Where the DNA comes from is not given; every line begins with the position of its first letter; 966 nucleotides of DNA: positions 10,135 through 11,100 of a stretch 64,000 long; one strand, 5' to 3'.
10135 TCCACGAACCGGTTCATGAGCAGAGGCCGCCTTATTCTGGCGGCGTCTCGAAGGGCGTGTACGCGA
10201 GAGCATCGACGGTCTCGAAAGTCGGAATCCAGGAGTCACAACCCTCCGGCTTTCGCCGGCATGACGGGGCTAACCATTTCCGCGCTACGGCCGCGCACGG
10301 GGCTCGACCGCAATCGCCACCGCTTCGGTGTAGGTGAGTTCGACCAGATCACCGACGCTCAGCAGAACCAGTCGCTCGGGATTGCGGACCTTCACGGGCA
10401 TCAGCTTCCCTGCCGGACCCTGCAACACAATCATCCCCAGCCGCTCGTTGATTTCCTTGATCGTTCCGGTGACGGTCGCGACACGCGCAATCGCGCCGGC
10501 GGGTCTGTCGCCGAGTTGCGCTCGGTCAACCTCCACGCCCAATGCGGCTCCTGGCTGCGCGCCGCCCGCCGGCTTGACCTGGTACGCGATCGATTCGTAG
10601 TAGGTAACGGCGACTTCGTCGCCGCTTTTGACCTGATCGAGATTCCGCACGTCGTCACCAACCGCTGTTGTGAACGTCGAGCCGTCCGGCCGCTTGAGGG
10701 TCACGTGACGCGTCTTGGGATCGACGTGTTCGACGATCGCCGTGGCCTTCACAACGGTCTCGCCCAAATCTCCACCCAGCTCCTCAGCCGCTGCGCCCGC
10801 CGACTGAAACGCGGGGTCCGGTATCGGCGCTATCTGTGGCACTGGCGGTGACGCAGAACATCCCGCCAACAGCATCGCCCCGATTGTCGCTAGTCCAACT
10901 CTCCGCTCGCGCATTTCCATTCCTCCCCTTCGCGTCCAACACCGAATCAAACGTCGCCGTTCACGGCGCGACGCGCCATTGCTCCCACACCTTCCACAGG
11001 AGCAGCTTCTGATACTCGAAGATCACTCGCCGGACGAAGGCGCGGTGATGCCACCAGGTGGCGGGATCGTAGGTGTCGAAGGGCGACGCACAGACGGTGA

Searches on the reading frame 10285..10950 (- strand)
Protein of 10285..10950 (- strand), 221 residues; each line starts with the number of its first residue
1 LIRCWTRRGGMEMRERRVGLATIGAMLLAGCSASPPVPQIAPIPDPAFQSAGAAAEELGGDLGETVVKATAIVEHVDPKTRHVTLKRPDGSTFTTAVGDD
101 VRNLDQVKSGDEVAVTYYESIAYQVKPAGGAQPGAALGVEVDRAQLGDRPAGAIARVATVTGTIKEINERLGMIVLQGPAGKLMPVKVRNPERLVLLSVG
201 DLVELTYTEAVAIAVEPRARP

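Call 47: search_protein_families(library=pfam, proteins=[window:10285-10950:-], max_evalue=0.001)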
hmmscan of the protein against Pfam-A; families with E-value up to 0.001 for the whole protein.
window:10285-10950:- (221 aa): 1 family
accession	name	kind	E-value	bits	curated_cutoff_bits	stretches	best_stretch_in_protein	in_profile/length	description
PF11604.15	CusF_Ec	-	0.00054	20.2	27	0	67-87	2-22/72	Copper binding periplasmic protein CusF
